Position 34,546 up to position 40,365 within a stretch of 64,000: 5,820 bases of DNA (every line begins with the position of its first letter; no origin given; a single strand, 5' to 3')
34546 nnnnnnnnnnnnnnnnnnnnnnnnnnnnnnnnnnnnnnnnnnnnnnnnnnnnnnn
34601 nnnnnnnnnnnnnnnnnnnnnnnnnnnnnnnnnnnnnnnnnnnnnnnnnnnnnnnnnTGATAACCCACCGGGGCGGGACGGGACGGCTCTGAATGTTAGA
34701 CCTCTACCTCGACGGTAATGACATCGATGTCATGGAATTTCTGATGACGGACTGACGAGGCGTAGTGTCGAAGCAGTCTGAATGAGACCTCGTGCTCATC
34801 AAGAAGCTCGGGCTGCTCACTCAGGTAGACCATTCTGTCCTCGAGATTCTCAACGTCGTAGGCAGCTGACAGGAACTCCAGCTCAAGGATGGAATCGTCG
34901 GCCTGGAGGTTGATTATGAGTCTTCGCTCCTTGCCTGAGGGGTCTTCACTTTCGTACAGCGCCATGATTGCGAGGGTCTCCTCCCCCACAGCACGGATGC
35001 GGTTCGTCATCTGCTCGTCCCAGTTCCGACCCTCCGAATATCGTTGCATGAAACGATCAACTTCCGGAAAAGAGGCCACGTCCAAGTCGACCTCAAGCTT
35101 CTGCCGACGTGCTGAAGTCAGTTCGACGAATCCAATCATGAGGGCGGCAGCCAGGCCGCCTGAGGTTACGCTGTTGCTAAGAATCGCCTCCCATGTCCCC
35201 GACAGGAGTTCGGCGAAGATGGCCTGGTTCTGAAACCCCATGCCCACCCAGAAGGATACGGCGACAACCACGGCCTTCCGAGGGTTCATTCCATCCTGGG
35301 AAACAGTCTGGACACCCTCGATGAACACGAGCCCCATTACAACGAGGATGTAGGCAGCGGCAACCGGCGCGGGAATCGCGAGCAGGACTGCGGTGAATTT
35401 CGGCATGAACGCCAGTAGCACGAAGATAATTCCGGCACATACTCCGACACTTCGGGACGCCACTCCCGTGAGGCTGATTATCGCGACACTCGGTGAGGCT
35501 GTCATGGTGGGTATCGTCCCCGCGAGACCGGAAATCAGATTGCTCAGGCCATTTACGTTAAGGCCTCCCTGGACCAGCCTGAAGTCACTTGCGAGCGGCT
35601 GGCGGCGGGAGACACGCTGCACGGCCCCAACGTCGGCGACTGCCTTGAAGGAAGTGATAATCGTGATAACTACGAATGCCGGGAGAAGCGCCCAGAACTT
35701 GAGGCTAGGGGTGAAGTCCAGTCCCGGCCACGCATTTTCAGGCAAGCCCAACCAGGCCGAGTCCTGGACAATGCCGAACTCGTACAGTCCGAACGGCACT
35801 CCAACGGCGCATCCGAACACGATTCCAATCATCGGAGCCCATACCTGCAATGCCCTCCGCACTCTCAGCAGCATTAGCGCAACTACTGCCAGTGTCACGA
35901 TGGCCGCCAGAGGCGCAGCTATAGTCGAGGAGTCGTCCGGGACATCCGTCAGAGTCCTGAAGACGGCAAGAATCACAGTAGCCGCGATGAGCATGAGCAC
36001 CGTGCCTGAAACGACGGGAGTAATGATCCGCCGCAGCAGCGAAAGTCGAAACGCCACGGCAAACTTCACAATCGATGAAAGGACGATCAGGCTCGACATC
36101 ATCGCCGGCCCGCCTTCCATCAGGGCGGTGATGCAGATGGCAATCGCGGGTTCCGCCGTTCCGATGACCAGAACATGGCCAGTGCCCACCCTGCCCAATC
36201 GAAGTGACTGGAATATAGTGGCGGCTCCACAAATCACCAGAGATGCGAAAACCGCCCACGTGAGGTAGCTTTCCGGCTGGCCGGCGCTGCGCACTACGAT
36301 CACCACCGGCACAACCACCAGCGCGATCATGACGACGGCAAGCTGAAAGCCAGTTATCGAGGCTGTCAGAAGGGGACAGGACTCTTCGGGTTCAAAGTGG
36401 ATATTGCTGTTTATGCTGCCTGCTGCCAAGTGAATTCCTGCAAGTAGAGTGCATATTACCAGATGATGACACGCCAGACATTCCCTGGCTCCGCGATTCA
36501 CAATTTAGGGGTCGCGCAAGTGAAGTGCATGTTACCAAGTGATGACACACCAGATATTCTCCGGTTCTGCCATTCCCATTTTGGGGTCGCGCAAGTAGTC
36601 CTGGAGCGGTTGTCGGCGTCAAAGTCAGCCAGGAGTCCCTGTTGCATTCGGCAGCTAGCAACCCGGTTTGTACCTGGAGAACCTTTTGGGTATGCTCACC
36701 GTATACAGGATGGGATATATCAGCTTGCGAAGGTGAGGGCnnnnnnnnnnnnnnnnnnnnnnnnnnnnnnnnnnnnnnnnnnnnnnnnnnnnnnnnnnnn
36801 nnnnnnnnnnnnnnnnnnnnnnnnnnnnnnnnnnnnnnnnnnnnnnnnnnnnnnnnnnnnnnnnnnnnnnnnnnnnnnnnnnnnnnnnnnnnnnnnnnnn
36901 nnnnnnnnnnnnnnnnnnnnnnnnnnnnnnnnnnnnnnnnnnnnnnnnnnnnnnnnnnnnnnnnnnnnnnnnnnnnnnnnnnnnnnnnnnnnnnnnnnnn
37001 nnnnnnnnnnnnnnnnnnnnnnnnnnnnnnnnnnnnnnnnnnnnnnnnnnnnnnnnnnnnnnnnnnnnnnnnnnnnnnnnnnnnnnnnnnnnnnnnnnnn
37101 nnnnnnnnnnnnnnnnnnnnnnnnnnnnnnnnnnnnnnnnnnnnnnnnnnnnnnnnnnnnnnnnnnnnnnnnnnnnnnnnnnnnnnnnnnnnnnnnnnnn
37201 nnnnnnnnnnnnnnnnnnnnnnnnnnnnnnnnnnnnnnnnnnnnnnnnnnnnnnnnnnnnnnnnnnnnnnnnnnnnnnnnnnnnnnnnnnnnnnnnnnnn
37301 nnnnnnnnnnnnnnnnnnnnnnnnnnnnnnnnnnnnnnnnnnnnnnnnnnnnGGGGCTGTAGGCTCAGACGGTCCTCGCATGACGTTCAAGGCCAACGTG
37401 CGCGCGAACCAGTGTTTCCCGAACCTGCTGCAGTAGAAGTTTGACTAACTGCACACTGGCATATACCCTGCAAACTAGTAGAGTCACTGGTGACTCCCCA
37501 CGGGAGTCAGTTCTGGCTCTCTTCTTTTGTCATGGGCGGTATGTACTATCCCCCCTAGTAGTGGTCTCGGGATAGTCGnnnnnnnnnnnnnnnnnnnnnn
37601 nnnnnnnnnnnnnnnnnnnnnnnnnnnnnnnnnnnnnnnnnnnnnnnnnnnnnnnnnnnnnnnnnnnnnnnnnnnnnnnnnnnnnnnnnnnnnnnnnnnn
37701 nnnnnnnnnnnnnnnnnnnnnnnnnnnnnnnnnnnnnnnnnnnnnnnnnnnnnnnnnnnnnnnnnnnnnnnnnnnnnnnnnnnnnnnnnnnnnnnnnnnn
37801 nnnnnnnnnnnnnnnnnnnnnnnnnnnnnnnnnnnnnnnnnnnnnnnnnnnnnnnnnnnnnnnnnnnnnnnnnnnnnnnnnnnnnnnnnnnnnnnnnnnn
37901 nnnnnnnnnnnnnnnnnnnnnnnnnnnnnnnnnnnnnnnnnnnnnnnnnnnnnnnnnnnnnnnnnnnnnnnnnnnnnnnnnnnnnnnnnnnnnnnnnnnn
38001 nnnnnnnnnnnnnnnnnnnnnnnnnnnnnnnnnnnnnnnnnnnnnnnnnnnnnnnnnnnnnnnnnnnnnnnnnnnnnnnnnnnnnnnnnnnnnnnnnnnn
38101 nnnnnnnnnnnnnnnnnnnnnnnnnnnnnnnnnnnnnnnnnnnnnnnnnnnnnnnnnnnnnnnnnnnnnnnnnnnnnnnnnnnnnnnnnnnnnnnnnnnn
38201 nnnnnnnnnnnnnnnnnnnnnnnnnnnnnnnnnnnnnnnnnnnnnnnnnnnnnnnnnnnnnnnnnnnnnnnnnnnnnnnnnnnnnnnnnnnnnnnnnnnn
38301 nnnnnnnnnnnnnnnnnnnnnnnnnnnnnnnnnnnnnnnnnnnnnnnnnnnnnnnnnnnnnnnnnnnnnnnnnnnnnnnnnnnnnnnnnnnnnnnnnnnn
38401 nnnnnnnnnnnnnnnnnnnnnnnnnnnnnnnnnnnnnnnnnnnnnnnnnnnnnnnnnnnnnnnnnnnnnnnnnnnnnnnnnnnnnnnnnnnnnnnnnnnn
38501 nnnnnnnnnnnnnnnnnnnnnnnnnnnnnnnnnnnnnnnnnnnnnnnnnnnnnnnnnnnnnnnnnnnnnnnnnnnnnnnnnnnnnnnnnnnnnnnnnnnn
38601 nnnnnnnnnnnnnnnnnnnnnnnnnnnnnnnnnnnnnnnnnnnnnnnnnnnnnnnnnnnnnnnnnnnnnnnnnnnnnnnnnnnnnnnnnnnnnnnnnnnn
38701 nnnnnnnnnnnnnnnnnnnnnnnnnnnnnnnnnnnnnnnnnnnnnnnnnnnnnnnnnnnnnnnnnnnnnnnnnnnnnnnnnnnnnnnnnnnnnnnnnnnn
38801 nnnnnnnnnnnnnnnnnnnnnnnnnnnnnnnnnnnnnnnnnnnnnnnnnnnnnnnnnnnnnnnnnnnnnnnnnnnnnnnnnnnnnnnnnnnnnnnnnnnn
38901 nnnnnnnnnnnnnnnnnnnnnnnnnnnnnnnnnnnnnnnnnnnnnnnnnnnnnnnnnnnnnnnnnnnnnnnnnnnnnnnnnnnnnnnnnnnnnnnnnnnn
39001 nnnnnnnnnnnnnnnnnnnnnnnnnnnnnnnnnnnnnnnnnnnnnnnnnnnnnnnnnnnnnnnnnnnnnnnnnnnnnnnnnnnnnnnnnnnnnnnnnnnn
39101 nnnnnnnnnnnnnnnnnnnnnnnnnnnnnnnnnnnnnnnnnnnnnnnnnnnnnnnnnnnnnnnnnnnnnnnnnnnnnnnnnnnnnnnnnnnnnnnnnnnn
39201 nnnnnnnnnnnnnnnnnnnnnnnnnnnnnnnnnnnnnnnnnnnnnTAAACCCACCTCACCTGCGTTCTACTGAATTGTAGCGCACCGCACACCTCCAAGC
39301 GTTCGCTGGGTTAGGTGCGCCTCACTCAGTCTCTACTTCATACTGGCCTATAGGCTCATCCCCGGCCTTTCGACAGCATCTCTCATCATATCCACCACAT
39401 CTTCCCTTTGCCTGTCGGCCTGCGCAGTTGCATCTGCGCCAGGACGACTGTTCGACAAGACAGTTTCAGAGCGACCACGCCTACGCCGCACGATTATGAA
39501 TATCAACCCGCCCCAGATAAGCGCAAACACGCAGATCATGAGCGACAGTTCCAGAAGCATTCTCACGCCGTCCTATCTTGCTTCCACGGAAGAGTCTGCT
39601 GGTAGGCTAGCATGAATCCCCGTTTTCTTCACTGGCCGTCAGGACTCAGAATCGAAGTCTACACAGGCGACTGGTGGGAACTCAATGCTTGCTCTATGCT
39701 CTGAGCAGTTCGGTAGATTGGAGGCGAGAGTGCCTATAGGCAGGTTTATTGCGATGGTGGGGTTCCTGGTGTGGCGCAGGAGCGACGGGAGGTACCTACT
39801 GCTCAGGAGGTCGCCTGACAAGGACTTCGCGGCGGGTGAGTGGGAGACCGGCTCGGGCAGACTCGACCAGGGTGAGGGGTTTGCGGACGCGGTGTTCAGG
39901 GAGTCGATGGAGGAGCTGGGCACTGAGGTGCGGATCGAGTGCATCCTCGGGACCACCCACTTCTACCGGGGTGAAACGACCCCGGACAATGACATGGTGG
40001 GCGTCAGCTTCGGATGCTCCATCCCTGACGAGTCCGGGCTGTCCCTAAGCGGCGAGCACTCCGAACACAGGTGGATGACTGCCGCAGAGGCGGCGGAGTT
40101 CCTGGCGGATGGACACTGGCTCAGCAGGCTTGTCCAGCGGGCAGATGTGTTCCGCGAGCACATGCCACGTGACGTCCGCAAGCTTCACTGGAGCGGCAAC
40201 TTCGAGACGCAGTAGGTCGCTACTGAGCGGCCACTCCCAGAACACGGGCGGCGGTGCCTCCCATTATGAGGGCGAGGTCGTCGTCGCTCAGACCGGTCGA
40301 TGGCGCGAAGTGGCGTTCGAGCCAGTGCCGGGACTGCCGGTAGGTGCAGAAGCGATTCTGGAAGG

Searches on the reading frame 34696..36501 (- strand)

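Call 60: search_protein_families(library=pfam, proteins=[window:34696-36501:-], max_evalue=0.00001)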
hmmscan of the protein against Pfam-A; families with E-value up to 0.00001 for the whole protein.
window:34696-36501:- (601 aa): 1 family
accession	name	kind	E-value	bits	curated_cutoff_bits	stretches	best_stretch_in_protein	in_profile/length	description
PF00860.26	Xan_ur_permease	-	8.6e-44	150.2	27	1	47-423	3-383/389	Permease family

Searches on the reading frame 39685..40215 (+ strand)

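Call 60: search_protein_families(library=pfam, proteins=[window:39685-40215:+], max_evalue=0.00001)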
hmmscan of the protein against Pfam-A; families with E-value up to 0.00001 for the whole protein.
window:39685-40215:+ (176 aa): 1 family
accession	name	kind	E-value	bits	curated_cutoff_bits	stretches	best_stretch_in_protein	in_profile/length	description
PF00293.34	NUDIX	-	3.5e-14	53.4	21.1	1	28-139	9-120/134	NUDIX domain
